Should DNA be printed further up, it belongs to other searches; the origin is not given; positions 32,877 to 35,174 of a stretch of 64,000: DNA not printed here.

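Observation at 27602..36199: Methylation-heavy cassette: five methyltransferases from four families, a B12-radical-SAM enzyme and one GT-like protein, with no export or polymerisation genes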

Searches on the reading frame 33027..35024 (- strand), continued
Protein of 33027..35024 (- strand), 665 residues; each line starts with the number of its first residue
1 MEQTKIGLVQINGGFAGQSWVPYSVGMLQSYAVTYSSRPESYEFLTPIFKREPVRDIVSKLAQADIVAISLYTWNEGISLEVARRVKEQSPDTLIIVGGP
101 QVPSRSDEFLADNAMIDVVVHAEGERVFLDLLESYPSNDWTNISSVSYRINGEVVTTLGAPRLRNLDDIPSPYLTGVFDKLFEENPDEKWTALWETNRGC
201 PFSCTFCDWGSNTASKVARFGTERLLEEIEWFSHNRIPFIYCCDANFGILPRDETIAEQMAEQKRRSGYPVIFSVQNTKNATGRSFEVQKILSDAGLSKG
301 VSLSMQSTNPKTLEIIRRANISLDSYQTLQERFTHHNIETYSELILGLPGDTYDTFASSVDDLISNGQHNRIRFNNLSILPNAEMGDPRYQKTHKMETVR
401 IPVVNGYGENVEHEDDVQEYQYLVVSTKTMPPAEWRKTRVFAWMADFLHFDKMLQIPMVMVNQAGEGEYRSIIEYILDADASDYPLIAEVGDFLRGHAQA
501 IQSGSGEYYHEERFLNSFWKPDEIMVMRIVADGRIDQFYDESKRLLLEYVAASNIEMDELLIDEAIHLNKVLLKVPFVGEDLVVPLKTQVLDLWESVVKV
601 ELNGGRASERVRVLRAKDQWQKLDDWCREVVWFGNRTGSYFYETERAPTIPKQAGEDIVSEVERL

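Call 22: search_protein_families(library=ncbifam, proteins=[L003:7139-8668:+, L003:8769-9824:+, L003:17777-18628:+, L003:2615-4438:+, L003:4431-5483:+, L003:5476-6423:+, L003:15881-16885:+, L003:18679-19509:+, L008:19170-20648:-, L008:16393-17451:-], max_evalue=0.001)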
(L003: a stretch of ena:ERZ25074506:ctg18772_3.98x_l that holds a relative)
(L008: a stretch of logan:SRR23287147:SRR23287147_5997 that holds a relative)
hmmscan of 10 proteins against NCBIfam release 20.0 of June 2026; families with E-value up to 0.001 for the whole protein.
L003:7139-8668:+ (509 aa): 0 families

L003:8769-9824:+ (351 aa): 1 family
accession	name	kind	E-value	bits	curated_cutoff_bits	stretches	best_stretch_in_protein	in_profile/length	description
TIGR04440.1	glyco_TIGR04440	domain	1.1e-25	90.7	70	1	6-232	2-215/215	TIGR00180 family glycosyltransferase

L003:17777-18628:+ (283 aa): 1 family
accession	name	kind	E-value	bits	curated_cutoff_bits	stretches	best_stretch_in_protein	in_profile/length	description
TIGR04440.1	glyco_TIGR04440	domain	9.1e-20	71.3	70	1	22-173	72-214/215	TIGR00180 family glycosyltransferase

L003:2615-4438:+ (607 aa): 3 families
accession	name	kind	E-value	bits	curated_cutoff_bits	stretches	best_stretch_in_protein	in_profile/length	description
TIGR03569.1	NeuB_NnaB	equivalog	1.5e-49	168.8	399.65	1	5-316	2-323/329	N-acetylneuraminate synthase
TIGR03586.1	PseI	equivalog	2.9e-36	125.3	340.25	1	4-317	2-322/327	pseudaminic acid synthase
TIGR03170.1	flgA_cterm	equivalog_domain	0.00081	19.4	54.65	0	267-348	10-97/137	flagellar basal body P-ring formation chaperone FlgA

L003:4431-5483:+ (350 aa): 14 families
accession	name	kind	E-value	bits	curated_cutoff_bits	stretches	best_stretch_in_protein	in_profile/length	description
TIGR01472.1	gmd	equivalog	2e-76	257.4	415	1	9-341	2-340/342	GDP-mannose 4,6-dehydratase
TIGR01181.1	dTDP_gluc_dehyt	equivalog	1.3e-26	93.5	365.1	1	33-262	27-254/321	dTDP-glucose 4,6-dehydratase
TIGR01179.1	galE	equivalog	1.5e-22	79.9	262.3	1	11-188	3-178/332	UDP-glucose 4-epimerase GalE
TIGR04180.1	EDH_00030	hypoth_equivalog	1.8e-20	73.2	475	1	11-245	2-230/297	NAD-dependent 4,6-dehydratase LegB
TIGR02622.1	CDP_4_6_dhtase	equivalog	1.8e-17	63.5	278.45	1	8-172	5-170/352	CDP-glucose 4,6-dehydratase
NF007582.0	PRK10217.1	equivalog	1.6e-13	50.5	698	1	45-238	40-238/355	dTDP-glucose 4,6-dehydratase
NF007490.0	PRK10084.1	subfamily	2.2e-12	46.6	649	1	64-238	58-245/361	dTDP-glucose 4,6-dehydratase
NF043036.1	ErythonDh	equivalog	2.3e-12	46.7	325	1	11-173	4-166/321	D-erythronate dehydrogenase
NF007956.0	PRK10675.1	subfamily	2.3e-11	43.4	394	1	11-169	4-162/338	UDP-glucose 4-epimerase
TIGR02197.1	heptose_epim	equivalog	6.6e-09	35.4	274.6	1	97-189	82-173/316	ADP-glyceromanno-heptose 6-epimerase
TIGR01214.1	rmlD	equivalog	9.1e-09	34.8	224.05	1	11-198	3-162/285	dTDP-4-dehydrorhamnose reductase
TIGR03466.1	HpnA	hypoth_equivalog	9.7e-06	24.7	367.65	1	9-176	2-160/327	hopanoid-associated sugar epimerase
NF041293.1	G6PDh_Azf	equivalog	0.0005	19.6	400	0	69-180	59-176/252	NAD-dependent glucose-6-phosphate dehydrogenase Azf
NF006035.0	PRK08177.1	equivalog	0.00052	19.6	251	1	7-171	4-165/228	SDR family oxidoreductase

L003:5476-6423:+ (315 aa): 6 families
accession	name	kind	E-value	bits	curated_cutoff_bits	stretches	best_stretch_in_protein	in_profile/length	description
NF002958.0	PRK03620.1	subfamily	1.2e-11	44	278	1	11-305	13-299/307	5-dehydro-4-deoxyglucarate dehydratase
TIGR00674.1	dapA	equivalog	2.5e-10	39.7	206.15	1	15-302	5-283/286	4-hydroxy-tetrahydrodipicolinate synthase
TIGR03249.1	KdgD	equivalog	4.7e-09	35.8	373.95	1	10-302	10-295/299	5-dehydro-4-deoxyglucarate dehydratase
NF003164.0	PRK04147.1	equivalog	6e-09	35.6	281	1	8-303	3-288/294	N-acetylneuraminate lyase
TIGR02313.1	HpaI-NOT-DapA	exception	7e-09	34.9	396.7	1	9-185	1-171/294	2,4-dihydroxyhept-2-ene-1,7-dioic acid aldolase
TIGR00683.1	nanA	equivalog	9.5e-08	31.7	382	1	9-183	1-168/293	N-acetylneuraminate lyase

L003:15881-16885:+ (334 aa): 15 families
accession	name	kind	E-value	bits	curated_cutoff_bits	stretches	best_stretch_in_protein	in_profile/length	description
TIGR01472.1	gmd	equivalog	1.4e-42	146.1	415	1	14-322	3-339/342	GDP-mannose 4,6-dehydratase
TIGR01181.1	dTDP_gluc_dehyt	equivalog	1.7e-13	50.3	365.1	1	59-320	55-310/321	dTDP-glucose 4,6-dehydratase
TIGR01179.1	galE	equivalog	8.5e-13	47.8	262.3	1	57-173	50-159/332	UDP-glucose 4-epimerase GalE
TIGR02622.1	CDP_4_6_dhtase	equivalog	2.5e-11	43.3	278.45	1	13-175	6-170/352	CDP-glucose 4,6-dehydratase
NF043036.1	ErythonDh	equivalog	2.9e-10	39.8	325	1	14-181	3-171/321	D-erythronate dehydrogenase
TIGR01214.1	rmlD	equivalog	2.4e-06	26.9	224.05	1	13-168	1-133/285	dTDP-4-dehydrorhamnose reductase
NF041293.1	G6PDh_Azf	equivalog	4e-06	26.4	400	1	12-195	3-188/252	NAD-dependent glucose-6-phosphate dehydrogenase Azf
NF052578.1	StrlDmthSdmBMthl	equivalog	4.3e-06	26.7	600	1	13-264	2-237/328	sterol demethylase protein SdmB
NF041015.1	UDPsulfquin_syn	equivalog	5.1e-06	25.7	575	1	55-138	67-148/384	UDP-sulfoquinovose synthase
NF004823.0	PRK06179.1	subfamily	6.5e-06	25.8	310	1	12-120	6-116/271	oxidoreductase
TIGR02197.1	heptose_epim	equivalog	1.3e-05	24.5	274.6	1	14-164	1-143/316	ADP-glyceromanno-heptose 6-epimerase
NF007956.0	PRK10675.1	subfamily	1.7e-05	24.1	394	1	61-164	57-154/338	UDP-glucose 4-epimerase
NF007490.0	PRK10084.1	subfamily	0.00014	21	649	1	65-120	61-111/361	dTDP-glucose 4,6-dehydratase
TIGR03466.1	HpnA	hypoth_equivalog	0.00031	19.7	367.65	1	13-167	2-146/327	hopanoid-associated sugar epimerase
NF058621.1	DiazavRedAvaA7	equivalog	0.00097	18.8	400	0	14-149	3-128/304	3-diazoavenalumate denitrifying reductase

L003:18679-19509:+ (276 aa): 7 families
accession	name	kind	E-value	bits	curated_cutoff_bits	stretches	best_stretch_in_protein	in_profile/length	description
TIGR01181.1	dTDP_gluc_dehyt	equivalog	1.8e-12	47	365.1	1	70-251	107-296/321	dTDP-glucose 4,6-dehydratase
TIGR01179.1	galE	equivalog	3.2e-07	29.5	262.3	0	175-252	226-310/332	UDP-glucose 4-epimerase GalE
TIGR01746.1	Thioester-redct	subfamily_domain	1.9e-06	27.4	213.35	1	60-217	104-278/371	thioester reductase domain-containing protein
TIGR02197.1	heptose_epim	equivalog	8.3e-06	25.2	274.6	1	81-215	107-255/316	ADP-glyceromanno-heptose 6-epimerase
TIGR04180.1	EDH_00030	hypoth_equivalog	1.9e-05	23.9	475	0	79-226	112-262/297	NAD-dependent 4,6-dehydratase LegB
TIGR01777.1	yfcH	hypoth_equivalog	0.00011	21.9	207.35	0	5-42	2-39/292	TIGR01777 family oxidoreductase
NF007956.0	PRK10675.1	subfamily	0.00012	21.3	394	0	65-125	102-159/338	UDP-glucose 4-epimerase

L008:19170-20648:- (492 aa): 23 families
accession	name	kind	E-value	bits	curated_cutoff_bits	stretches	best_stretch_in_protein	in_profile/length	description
TIGR04181.1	NHT_00031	hypoth_equivalog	1.3e-104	350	420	1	118-461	2-359/359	LegC family aminotransferase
TIGR03588.1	PseC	equivalog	1.2e-85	287.7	423.5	1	130-479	15-379/380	UDP-4-amino-4,6-dideoxy-N-acetyl-beta-L-altrosamine transaminase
NF008658.2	PRK11658.1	equivalog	9.2e-75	251.6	631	1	117-481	5-378/379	UDP-4-amino-4-deoxy-L-arabinose aminotransferase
NF008687.0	PRK11706.1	equivalog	1.2e-71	241.4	375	1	117-480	2-374/375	dTDP-4-amino-4,6-dideoxygalactose transaminase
TIGR04427.1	PLP_DesI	equivalog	1.9e-64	218.2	650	1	135-479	41-382/390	dTDP-4-dehydro-6-deoxyglucose aminotransferase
TIGR02379.1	ECA_wecE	subfamily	1.9e-57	194.7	434.85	1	117-478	2-373/376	dTDP-4-amino-4,6-dideoxy-D-glucose transaminase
NF011936.0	PRK15407.1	equivalog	2.4e-56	191.3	423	2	127-324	47-251/440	lipopolysaccharide biosynthesis protein RfbH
NF006488.0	PRK08912.1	equivalog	4.6e-10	39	498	1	165-267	91-198/387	aminotransferase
NF004770.0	PRK06108.1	subfamily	2.2e-08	33.3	422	1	166-267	101-209/396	pyridoxal phosphate-dependent aminotransferase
TIGR00393.1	kpsF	subfamily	4.9e-08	32.9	203.7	1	14-105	171-263/268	KpsF/GutQ family sugar-phosphate isomerase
NF006569.0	PRK09082.1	subfamily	9.9e-08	31.5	420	1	167-239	97-168/386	methionine aminotransferase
NF041364.1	GntC_guanitoxin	equivalog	2.2e-07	30.1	415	1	170-267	69-173/356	guanitoxin biosynthesis PLP-dependent (S)-gamma-hydroxy-L-arginine cyclodehydratase GntC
NF005855.0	PRK07777.1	equivalog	8.2e-07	28.7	553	1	165-267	93-202/391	pyridoxal phosphate-dependent aminotransferase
NF005816.0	PRK07682.1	equivalog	1.1e-06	27.6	620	1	166-267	95-202/390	aminotransferase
TIGR04422.1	PLP_IMCC1989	hypoth_equivalog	1.3e-06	28.1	75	1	263-327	114-175/315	putative PLP-dependent aminotransferase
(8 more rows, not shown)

L008:16393-17451:- (352 aa): 3 families
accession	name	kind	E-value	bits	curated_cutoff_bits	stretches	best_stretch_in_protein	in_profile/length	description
TIGR03569.1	NeuB_NnaB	equivalog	2.5e-50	171.4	399.65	1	23-344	1-329/329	N-acetylneuraminate synthase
TIGR03586.1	PseI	equivalog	4e-47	161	340.25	2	86-343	78-326/327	pseudaminic acid synthase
TIGR01361.1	DAHP_synth_Bsub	equivalog_domain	7e-05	22.3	267.75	1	93-262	85-257/260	3-deoxy-7-phosphoheptulonate synthase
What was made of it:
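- On GDP-mannose 4,6-dehydratase (GMD, TIGR01472): The intact L003 orthologue scores 146 bits against a cutoff of 415 (call 22).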

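Call 26: search_solved_structures(query=window:33027-35024:-, max_evalue=0.01)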
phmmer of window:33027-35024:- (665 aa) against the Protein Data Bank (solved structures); distinct sequences matched with E-value up to 0.01: 2.
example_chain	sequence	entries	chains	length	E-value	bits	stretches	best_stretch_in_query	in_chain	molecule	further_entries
7kdx_A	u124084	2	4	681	3.7e-97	329.6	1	19-454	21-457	Methyltransferase TokK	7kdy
9n1b_A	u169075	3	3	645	5.9e-59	203.4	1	62-511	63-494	Radical SAM protein | Radical SAM enzyme CysS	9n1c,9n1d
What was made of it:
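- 33027..35024 (-): Cobalamin-dependent (class B) radical-SAM methylase, TokK/CysS/KedN5-like (665 aa). PDB TokK at 3.7e-97 and CysS at 5.9e-59 (call 26).
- Checked: Matches TokK at 3.7e-97 (call 26).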

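Call 71: find_related_loci(query=A7, collection=viral_contigs, flank=10000)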
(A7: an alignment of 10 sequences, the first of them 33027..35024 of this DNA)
Query A7 (665 aa) in viral_contigs; peptide patterns used: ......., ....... (x = any residue, [..] = any of these).
92 stretches matched a pattern; 44 encode a relative of the query (tblastn E <= 1e-3); 43 distinct loci.
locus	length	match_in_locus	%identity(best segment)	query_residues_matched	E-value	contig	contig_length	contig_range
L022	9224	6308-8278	49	5-656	0e+0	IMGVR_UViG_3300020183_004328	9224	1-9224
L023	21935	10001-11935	44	5-642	0e+0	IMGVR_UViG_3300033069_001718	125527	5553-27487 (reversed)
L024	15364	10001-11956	46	4-642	0e+0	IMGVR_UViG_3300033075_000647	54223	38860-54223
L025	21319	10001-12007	42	1-665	0e+0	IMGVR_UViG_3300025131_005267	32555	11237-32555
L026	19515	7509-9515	42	1-665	0e+0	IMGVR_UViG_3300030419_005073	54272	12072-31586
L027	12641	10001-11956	42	1-646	0e+0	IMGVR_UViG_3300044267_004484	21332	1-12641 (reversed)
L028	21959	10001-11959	42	1-644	0e+0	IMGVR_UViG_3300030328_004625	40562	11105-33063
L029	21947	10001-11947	43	3-645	0e+0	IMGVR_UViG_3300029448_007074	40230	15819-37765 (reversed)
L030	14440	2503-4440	42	2-644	9e-179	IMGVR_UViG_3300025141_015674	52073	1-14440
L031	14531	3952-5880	41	1-644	2e-172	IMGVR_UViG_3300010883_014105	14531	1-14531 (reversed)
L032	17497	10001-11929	41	1-644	2e-172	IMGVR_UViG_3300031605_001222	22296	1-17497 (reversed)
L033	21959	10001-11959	43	1-644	0e+0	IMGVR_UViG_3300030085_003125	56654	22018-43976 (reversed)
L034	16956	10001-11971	49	5-656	0e+0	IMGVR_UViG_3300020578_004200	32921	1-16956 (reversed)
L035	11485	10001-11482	46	1-490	8e-153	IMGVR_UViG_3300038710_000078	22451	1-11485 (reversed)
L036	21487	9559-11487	42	5-644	2e-179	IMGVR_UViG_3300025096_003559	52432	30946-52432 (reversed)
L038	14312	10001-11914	37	5-645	3e-133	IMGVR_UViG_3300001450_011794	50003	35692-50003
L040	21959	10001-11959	36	1-654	2e-131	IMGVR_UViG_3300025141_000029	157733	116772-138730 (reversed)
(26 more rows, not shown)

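Call 83: search_protein_families(library=padloc, proteins=[window:33027-35024:-], max_evalue=0.001)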
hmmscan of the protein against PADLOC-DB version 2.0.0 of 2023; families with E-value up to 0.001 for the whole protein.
window:33027-35024:- (665 aa): 1 family
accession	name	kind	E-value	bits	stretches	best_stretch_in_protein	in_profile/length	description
PDLC04689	PDC-M51A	-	1.4e-29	101.2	1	56-385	63-370/420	-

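Call 84: search_protein_families(library=phrogs, proteins=[window:33027-35024:-], max_evalue=0.00001)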
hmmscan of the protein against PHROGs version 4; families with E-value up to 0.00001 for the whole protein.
window:33027-35024:- (665 aa): 0 families

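Call 87: search_protein_families(library=pfam, proteins=[L038:2432-3301:+, L038:3298-3942:+, L038:4514-5338:+, L038:5637-6794:+, L038:6791-8047:+, L038:8048-8989:+, L038:8991-9998:+, L038:54-2027:+, L038:13240-13980:+, L038:3930-4532:+], max_evalue=0.00001)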
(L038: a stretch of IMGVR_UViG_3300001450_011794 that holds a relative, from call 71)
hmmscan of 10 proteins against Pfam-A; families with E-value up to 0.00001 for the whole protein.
L038:2432-3301:+ (289 aa): 1 family
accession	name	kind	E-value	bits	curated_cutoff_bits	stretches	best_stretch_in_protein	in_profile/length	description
PF01973.23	MptE-like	-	2.8e-09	37.4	34.6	1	147-225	108-170/171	6-hydroxymethylpterin diphosphokinase MptE-like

L038:3298-3942:+ (214 aa): 1 family
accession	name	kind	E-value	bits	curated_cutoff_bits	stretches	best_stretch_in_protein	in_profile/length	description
PF02348.25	CTP_transf_3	-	7.8e-10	39.4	22.6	1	8-166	2-170/217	Cytidylyltransferase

L038:4514-5338:+ (274 aa): 1 family
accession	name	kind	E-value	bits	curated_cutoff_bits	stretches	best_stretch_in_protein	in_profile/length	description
PF03102.20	NeuB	-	3.2e-64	217.1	22.1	1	24-255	1-239/241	NeuB family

L038:5637-6794:+ (385 aa): 1 family
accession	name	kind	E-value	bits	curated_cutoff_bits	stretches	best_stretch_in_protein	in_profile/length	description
PF01041.23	DegT_DnrJ_EryC1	-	1.5e-70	238.7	19.8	1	10-376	3-357/360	DegT/DnrJ/EryC1/StrS aminotransferase family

L038:6791-8047:+ (418 aa): 3 families
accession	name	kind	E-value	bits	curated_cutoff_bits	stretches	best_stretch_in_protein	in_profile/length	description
PF08484.17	Methyltransf_14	-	4.1e-46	157.1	23.5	1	241-408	2-160/160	C-methyltransferase C-terminal domain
PF13489.12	Methyltransf_23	-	3.7e-12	46.7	27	1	91-234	20-162/164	Methyltransferase domain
PF08421.16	Methyltransf_13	-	3.5e-07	30.7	31.3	1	3-61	1-62/62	Putative zinc binding domain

L038:8048-8989:+ (313 aa): 3 families
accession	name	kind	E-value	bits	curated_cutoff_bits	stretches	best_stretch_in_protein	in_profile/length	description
PF01370.27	Epimerase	-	1.7e-50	172.1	20.9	1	10-234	1-240/240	NAD dependent epimerase/dehydratase family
PF16363.11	GDP_Man_Dehyd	-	1.4e-19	71.2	27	1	35-264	57-276/332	GDP-mannose 4,6 dehydratase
PF04321.23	RmlD_sub_bind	-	4.6e-07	29.6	27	1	9-62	2-60/287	RmlD substrate binding domain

L038:8991-9998:+ (335 aa): 3 families
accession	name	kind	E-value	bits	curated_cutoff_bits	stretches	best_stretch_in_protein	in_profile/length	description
PF16363.11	GDP_Man_Dehyd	-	1.6e-131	439.2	27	1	5-315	1-332/332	GDP-mannose 4,6 dehydratase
PF01370.27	Epimerase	-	2.9e-69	233.6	20.9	1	4-248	1-240/240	NAD dependent epimerase/dehydratase family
PF04321.23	RmlD_sub_bind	-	1.7e-07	31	27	1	4-206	3-173/287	RmlD substrate binding domain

L038:54-2027:+ (657 aa): 1 family
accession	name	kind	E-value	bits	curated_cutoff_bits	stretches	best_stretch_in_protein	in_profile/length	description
PF04055.27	Radical_SAM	-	8.1e-12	46.1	29.5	1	196-360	1-160/166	Radical SAM superfamily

L038:13240-13980:+ (246 aa): 0 families

L038:3930-4532:+ (200 aa): 6 families
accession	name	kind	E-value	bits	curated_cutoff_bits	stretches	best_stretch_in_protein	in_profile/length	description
PF08241.18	Methyltransf_11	-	9.4e-13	49.1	21.2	1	45-136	1-95/95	Methyltransferase domain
PF13489.12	Methyltransf_23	-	2.3e-11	44.1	27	1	30-175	11-163/164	Methyltransferase domain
PF13649.12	Methyltransf_25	-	1.2e-10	42.3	27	1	45-132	2-97/97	Methyltransferase domain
PF13847.12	Methyltransf_31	-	2.2e-09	37.6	27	1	41-142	4-115/145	Methyltransferase domain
PF08242.18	Methyltransf_12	-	6.3e-08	33.7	30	1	45-134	1-98/98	Methyltransferase domain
PF02353.26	CMAS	-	5.6e-07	29.6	27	1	43-148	65-176/273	Mycolic acid cyclopropane synthetase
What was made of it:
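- Viral contig L038 has Gmd - SDR - C-MT - DegT - NeuB - MT - CMP-transferase - Maf-like in one run, flanked by radical-SAM genes (call 87).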
